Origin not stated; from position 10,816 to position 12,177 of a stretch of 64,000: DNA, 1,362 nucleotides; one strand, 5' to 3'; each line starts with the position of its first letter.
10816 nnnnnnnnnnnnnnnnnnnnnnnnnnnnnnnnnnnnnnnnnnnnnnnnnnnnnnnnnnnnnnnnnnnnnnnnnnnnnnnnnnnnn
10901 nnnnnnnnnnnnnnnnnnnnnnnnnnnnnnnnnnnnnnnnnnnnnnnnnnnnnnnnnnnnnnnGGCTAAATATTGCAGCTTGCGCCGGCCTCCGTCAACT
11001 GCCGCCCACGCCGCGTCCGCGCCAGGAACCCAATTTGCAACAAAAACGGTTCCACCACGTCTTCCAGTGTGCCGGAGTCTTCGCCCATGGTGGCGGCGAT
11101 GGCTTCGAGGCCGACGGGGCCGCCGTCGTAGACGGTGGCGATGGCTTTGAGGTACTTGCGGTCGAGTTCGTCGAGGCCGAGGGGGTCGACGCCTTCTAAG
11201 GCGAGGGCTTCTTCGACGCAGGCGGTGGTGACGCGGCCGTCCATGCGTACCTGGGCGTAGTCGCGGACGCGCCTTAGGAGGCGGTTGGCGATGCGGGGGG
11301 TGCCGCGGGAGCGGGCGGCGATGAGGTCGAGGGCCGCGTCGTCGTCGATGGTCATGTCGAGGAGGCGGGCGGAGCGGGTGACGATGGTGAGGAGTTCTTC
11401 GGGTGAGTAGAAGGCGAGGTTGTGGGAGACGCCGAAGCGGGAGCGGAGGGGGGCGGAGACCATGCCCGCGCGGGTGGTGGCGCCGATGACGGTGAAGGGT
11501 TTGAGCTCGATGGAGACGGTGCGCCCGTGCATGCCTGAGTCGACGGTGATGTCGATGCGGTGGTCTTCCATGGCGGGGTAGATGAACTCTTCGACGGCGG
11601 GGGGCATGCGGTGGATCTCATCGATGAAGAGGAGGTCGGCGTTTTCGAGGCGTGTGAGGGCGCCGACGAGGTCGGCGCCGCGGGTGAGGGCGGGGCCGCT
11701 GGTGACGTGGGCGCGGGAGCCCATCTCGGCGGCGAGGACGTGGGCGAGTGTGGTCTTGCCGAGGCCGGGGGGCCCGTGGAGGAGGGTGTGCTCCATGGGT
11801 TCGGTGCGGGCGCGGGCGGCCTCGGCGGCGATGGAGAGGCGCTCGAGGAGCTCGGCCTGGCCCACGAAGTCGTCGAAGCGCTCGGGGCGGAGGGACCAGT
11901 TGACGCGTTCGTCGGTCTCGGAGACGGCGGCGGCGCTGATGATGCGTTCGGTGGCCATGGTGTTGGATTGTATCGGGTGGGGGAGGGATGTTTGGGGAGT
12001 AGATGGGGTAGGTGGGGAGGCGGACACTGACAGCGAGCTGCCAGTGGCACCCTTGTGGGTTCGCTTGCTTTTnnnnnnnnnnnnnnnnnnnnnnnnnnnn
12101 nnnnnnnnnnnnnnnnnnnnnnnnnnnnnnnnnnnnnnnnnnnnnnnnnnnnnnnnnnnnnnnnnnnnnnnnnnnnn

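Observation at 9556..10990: Low-GC island carrying a solitary P-loop ATPase, inserted flush against (and possibly into) the 3' end of ruvB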

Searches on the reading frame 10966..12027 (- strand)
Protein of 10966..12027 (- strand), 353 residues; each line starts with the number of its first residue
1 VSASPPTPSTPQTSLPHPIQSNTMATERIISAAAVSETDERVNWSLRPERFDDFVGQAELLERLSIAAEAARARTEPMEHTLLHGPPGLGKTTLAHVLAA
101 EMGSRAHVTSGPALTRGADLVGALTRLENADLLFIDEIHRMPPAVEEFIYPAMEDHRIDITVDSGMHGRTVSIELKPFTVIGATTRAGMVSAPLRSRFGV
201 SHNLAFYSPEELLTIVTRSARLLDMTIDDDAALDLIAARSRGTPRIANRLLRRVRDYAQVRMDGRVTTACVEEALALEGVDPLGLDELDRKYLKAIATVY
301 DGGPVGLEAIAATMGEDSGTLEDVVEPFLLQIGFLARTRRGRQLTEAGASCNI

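Call 4: search_protein_families(library=pfam, proteins=[window:10966-12027:-], max_evalue=1)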
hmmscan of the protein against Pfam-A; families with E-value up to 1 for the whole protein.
window:10966-12027:- (353 aa): 38 families (the best 25 are shown)
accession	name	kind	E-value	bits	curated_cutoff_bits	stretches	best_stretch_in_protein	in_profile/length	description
PF05496.18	RuvB_N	-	3.4e-66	222.3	27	1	46-204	1-159/159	Holliday junction DNA helicase RuvB P-loop domain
PF17864.7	AAA_lid_4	-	2.9e-28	97.9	27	1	207-281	1-74/74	RuvB AAA lid domain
PF05491.19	RuvB_C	-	4.7e-24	84.6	24.7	1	283-349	2-68/72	RuvB C-terminal winged helix domain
PF00004.35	AAA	-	8.9e-18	65.4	21.2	1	82-200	2-125/131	ATPase family associated with various cellular activities (AAA)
PF07728.20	AAA_5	-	1.3e-09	38.7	22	1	80-198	1-139/139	AAA domain (dynein-related subfamily)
PF13191.12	AAA_16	-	5e-07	30.8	32.6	1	54-115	2-62/167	AAA ATPase domain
PF07726.17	AAA_3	-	1.1e-05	25.8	27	1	80-162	1-95/131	ATPase family associated with various cellular activities (AAA)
PF13401.12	AAA_22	-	0.00023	21.9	27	1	80-108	7-38/130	AAA domain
PF20720.3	nSTAND3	-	0.0011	19.2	27.2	1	72-103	11-42/155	Novel STAND NTPase 3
PF20030.5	bpMoxR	-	0.0012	18.4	27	1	53-109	13-62/205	MoxR domain in the MoxR-vWA-beta-propeller ternary systems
PF01078.27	Mg_chelatase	-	0.0013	18.7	20.3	1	55-100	6-44/207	Magnesium chelatase, subunit ChlI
PF02367.23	TsaE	-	0.0017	18.7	26.6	1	68-110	11-53/128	Threonylcarbamoyl adenosine biosynthesis protein TsaE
PF13481.12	AAA_25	-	0.0018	18.4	27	1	78-103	33-58/195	AAA domain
PF13173.12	AAA_14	-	0.002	18.6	27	1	81-159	5-92/129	AAA domain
PF00158.32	Sigma54_activat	-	0.0037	17.4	20.2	0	129-158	93-122/168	Sigma-54 interaction domain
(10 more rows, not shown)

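Call 20: find_related_loci(query=window:10966-12027:-, collection=metagenome_contigs, flank=5000)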
Query window:10966-12027:- (353 aa) in metagenome_contigs; peptide patterns used: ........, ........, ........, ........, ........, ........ (x = any residue, [..] = any of these).
600 stretches matched a pattern (row limit reached: there are more); 576 encode a relative of the query (tblastn E <= 1e-3); the best 80 are kept; 80 distinct loci.
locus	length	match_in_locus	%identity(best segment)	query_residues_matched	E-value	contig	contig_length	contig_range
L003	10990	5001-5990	72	19-349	5e-154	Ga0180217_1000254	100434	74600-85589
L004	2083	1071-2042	72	24-349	6e-165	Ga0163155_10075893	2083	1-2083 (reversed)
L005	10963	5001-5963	73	24-345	3e-153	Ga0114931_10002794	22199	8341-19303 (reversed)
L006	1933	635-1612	70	24-350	3e-165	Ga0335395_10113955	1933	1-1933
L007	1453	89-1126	67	5-349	9e-164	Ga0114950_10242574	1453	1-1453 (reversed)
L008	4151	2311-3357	66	1-350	4e-153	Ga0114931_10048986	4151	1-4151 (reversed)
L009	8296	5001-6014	67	19-349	3e-148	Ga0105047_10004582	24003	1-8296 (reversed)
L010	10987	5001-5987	68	20-349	3e-148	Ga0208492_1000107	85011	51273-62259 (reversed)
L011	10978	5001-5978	70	24-349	5e-147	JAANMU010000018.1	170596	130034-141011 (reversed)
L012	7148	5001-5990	66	20-349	3e-147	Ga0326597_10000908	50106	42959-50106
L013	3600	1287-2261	67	24-349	7e-152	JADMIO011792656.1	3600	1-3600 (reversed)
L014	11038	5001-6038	68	14-350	3e-146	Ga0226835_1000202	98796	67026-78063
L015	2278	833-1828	68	24-351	2e-155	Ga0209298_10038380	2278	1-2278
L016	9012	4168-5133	69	24-346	3e-145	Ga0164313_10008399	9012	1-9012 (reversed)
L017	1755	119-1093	68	24-349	3e-157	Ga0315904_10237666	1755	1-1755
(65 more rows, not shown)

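Call 83: find_homologous_proteins(query=window:10966-11958:-, max_evalue=1e-100)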
Query window:10966-11958:- (330 aa): 5490 proteins with E <= 1e-100 among 8000 candidates; the best 120 are listed.
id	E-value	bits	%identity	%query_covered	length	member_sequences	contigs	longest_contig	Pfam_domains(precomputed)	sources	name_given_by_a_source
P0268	6.1e-209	711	100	100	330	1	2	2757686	PF05491.20,PF07726.18,PF17864.8,PF00004.36,PF05496.19,PF07728.21,PF13191.13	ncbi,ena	-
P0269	5.4e-189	645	92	99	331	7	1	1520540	PF05491.20,PF17864.8,PF00004.36,PF05496.19,PF07728.21,PF13191.13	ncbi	-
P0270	1.7e-186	637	91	98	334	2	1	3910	PF05491.20,PF17864.8,PF00004.36,PF05496.19,PF07728.21,PF13191.13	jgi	-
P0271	2.8e-183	626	88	99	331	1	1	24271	PF05491.20,PF17864.8,PF00004.36,PF05496.19,PF07728.21,PF13191.13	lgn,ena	-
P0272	1.3e-182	624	89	99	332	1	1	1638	PF05491.20,PF17864.8,PF00004.36,PF05496.19,PF07728.21,PF13191.13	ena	-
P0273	2.5e-182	623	89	99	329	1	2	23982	PF05491.20,PF17864.8,PF00004.36,PF05496.19,PF07728.21,PF13191.13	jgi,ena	-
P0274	1.2e-177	608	87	99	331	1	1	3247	PF05491.20,PF07726.18,PF17864.8,PF00004.36,PF05496.19,PF07728.21,PF13191.13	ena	-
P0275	1.1e-172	591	85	99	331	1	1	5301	PF05491.20,PF07726.18,PF17864.8,PF00004.36,PF05496.19,PF07728.21,PF13191.13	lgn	-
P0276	3.7e-153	527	74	99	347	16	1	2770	PF05491.20,PF17864.8,PF00004.36,PF05496.19,PF07728.21,PF13191.13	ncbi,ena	-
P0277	1.5e-151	522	73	99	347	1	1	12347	PF05491.20,PF17864.8,PF00004.36,PF05496.19,PF07728.21,PF13191.13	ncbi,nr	ncbi:MAG: Holliday junction branch migration DNA helicase RuvB [Phycisphaeraceae bacterium]|nr:Holli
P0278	2.8e-151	521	73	99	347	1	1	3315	PF05491.20,PF17864.8,PF00004.36,PF05496.19,PF07728.21,PF13191.13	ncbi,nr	ncbi:MAG: Holliday junction branch migration DNA helicase RuvB [Phycisphaerae bacterium]|nr:Holliday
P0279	4.0e-150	517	73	99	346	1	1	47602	PF05491.20,PF07726.18,PF17864.8,PF00004.36,PF05496.19,PF07728.21,PF13191.13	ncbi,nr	ncbi:MAG: Holliday junction branch migration DNA helicase RuvB [Phycisphaeraceae bacterium]|nr:MAG: 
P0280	1.5e-149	516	73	99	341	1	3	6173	PF05491.20,PF17864.8,PF00004.36,PF05496.19,PF07728.21,PF13191.13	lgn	-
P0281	2.7e-149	515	73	99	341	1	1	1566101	PF05491.20,PF17864.8,PF00004.36,PF05496.19,PF07728.21,PF13191.13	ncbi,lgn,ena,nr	ncbi:MAG: Holliday junction branch migration DNA helicase RuvB [Phycisphaeraceae bacterium]|nr:Holli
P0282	6.7e-149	513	73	99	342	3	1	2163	PF06068.20,PF05491.20,PF17864.8,PF00004.36,PF05496.19,PF07728.21,PF13191.13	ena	-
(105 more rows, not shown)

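Call 84: search_solved_structures(query=window:10966-11958:-, max_evalue=1e-50, show_alignments=2)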
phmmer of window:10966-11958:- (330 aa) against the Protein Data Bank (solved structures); distinct sequences matched with E-value up to 1e-50: 18.
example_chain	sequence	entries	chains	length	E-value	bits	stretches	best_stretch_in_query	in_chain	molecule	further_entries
7x5b_A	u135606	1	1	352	5.9e-102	344.4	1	3-323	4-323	Holliday junction ATP-dependent DNA helicase RuvB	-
7x7q_M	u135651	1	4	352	4.4e-101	341.5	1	3-323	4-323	Holliday junction ATP-dependent DNA helicase RuvB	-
6blb_A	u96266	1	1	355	4.5e-101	341.5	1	3-323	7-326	Holliday junction ATP-dependent DNA helicase RuvB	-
1in4_A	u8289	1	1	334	7.9e-100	337.4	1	22-324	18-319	HOLLIDAY JUNCTION DNA HELICASE RUVB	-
1in5_A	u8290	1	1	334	1.9e-99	336.2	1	22-324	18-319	HOLLIDAY JUNCTION DNA HELICASE RUVB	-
1in6_A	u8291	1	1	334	2.4e-99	335.8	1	22-324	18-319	HOLLIDAY JUNCTION DNA HELICASE RUVB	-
1in8_A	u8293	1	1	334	3.8e-99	335.2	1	22-324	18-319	HOLLIDAY JUNCTION DNA HELICASE RUVB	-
1in7_A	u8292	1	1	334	5.5e-99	334.7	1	22-324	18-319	HOLLIDAY JUNCTION DNA HELICASE RUVB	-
1j7k_A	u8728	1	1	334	1.5e-98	333.3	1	22-324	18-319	HOLLIDAY JUNCTION DNA HELICASE RUVB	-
9dx3_A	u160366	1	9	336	2.7e-98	332.4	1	3-323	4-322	Holliday junction branch migration complex subunit RuvB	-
9dx4_A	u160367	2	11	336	1.8e-97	329.7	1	3-323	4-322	Holliday junction branch migration complex subunit RuvB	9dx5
7x7p_M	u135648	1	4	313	6.2e-97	327.9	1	22-323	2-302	Holliday junction ATP-dependent DNA helicase RuvB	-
7pbl_A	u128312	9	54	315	6.7e-97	327.8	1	23-322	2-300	Holliday junction ATP-dependent DNA helicase RuvB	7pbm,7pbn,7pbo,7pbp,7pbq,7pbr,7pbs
1ixs_B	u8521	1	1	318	1.2e-92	313.9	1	22-324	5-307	RuvB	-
8efv_D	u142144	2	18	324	1.2e-92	313.8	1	22-324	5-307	Holliday junction ATP-dependent DNA helicase RuvB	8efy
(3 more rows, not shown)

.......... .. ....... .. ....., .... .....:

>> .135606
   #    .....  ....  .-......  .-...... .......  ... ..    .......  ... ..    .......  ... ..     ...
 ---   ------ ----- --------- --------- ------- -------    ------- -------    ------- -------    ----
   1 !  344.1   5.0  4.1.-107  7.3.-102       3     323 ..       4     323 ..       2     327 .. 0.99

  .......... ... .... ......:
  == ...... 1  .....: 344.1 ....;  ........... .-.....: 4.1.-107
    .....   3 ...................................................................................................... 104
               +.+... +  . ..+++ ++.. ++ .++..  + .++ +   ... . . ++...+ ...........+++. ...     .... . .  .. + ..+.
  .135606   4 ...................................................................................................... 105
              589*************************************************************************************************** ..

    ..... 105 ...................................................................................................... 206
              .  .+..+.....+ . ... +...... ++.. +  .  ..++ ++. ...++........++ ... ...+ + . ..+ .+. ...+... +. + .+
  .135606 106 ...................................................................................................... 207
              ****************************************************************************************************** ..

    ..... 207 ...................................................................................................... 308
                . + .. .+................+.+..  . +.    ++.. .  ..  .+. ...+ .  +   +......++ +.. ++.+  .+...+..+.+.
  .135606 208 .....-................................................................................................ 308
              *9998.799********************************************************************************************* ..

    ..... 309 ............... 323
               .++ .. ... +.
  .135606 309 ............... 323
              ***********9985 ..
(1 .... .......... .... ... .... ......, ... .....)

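Call 86: find_encoding_contigs(protein=P0271, flank=8000, max_places=2)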
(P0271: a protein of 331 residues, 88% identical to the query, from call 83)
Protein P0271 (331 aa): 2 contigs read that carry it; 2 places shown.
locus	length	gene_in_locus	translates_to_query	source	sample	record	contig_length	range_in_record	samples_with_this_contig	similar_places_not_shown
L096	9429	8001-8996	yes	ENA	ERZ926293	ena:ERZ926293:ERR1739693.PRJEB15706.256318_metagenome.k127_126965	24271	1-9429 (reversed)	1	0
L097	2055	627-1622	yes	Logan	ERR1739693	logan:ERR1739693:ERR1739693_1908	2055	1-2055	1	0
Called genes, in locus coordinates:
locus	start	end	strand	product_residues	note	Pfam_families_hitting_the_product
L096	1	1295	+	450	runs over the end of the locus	-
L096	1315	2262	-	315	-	PF00389:2-Hacid_dh, PF02826:2-Hacid_dh_C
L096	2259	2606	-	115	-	PF02617:ClpS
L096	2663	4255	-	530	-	PF04715:, PF00425:Chorismate_bind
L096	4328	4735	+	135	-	PF02472:ExbD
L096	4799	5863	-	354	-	PF08534:Redoxin, PF00085:Thioredoxin (weak), PF00578:AhpC-TSA, PF13905:Thioredoxin_8 (weak)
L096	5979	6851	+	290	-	-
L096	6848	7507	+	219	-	-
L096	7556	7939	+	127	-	-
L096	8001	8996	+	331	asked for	PF05496:RuvB_N, PF13191:AAA_16 (weak), PF00004:AAA, PF07728:AAA_5, PF17864:AAA_lid_4, PF05491:WHD_RuvB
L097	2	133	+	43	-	?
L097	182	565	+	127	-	-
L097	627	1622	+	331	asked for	PF05496:RuvB_N, PF13191:AAA_16 (weak), PF00004:AAA, PF07728:AAA_5, PF17864:AAA_lid_4, PF05491:WHD_RuvB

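Call 87: find_encoding_contigs(protein=P0273, flank=8000, max_places=2)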
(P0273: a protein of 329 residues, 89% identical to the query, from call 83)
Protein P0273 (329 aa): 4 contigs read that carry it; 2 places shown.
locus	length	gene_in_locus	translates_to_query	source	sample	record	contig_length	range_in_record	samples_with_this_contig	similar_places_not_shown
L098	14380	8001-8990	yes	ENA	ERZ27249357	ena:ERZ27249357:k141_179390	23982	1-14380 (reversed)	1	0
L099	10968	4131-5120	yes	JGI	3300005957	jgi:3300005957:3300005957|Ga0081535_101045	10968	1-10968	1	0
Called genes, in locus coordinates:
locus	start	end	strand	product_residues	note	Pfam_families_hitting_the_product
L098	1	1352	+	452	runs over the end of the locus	-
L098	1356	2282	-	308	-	PF00389:2-Hacid_dh, PF02826:2-Hacid_dh_C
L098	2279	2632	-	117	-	PF02617:ClpS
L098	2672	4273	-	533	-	PF04715:, PF00425:Chorismate_bind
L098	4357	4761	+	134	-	PF02472:ExbD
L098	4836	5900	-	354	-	PF00578:AhpC-TSA, PF08534:Redoxin, PF00085:Thioredoxin (weak), PF13905:Thioredoxin_8 (weak)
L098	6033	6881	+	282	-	-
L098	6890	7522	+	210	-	-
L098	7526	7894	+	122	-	-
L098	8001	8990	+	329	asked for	PF05496:RuvB_N, PF13191:AAA_16, PF00004:AAA, PF07728:AAA_5, PF17864:AAA_lid_4, PF05491:WHD_RuvB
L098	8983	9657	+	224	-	PF06206:CpeT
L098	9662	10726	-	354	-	PF13177:DNA_pol3_delta2, PF00004:AAA (faint)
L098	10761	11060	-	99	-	-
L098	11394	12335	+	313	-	PF07681:DoxX (faint)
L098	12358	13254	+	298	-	-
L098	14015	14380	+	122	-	?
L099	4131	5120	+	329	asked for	PF05496:RuvB_N, PF13191:AAA_16, PF00004:AAA, PF07728:AAA_5, PF17864:AAA_lid_4, PF05491:WHD_RuvB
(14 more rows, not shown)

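Call 88: find_encoding_contigs(protein=P0275, flank=8000, max_places=2)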
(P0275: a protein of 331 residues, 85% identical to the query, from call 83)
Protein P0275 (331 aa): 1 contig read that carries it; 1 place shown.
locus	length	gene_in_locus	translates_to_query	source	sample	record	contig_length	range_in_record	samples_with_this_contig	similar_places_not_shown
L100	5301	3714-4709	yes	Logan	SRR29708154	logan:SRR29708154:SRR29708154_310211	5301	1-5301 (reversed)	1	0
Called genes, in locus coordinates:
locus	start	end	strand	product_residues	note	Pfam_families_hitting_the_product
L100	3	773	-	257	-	?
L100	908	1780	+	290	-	-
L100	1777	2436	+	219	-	-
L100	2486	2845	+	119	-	-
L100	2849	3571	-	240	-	PF00404:Dockerin_1 (faint)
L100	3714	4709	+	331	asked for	PF05496:RuvB_N, PF13191:AAA_16, PF00004:AAA, PF07726:AAA_3 (faint), PF07728:AAA_5, PF17864:AAA_lid_4, PF05491:WHD_RuvB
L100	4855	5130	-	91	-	PF11731:Cdd1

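Call 90: find_encoding_contigs(protein=P0270, flank=8000, max_places=2)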
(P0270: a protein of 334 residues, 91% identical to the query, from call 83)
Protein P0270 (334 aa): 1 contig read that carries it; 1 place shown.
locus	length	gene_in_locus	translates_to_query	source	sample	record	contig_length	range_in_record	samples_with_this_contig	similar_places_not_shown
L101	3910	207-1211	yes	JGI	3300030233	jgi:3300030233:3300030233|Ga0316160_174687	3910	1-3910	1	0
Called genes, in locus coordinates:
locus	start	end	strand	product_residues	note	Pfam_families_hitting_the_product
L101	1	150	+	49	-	?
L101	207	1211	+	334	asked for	PF05496:RuvB_N, PF13191:AAA_16 (weak), PF00004:AAA, PF07728:AAA_5, PF17864:AAA_lid_4, PF05491:WHD_RuvB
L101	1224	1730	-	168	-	PF01613:Flavin_Reduct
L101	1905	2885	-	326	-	-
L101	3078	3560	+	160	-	PF02381:MraZ (weak)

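Call 91: find_encoding_contigs(protein=P0274, flank=8000, max_places=2)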
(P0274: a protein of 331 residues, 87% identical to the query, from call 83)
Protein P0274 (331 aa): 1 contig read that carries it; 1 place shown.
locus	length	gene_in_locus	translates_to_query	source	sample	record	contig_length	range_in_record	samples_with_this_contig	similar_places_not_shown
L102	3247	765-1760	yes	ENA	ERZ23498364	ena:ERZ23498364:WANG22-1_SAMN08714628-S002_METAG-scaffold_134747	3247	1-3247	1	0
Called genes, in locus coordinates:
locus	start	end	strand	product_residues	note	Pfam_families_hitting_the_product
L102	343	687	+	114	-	-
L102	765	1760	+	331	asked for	PF05496:RuvB_N, PF13191:AAA_16, PF00004:AAA, PF07726:AAA_3 (faint), PF07728:AAA_5, PF17864:AAA_lid_4, PF05491:WHD_RuvB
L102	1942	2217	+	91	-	-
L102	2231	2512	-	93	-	PF11731:Cdd1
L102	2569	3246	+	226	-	?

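Call 95: search_protein_families(library=pfam, proteins=[L098:8983-9657:+], max_evalue=0.01)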
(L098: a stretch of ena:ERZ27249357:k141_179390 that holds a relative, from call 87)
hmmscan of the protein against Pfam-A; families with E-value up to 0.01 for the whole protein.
L098:8983-9657:+ (224 aa): 1 family
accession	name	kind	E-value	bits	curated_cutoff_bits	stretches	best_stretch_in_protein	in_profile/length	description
PF06206.17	CpeT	-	1.2e-42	146.2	21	1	42-216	2-181/181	CpeT/CpcT family (DUF1001)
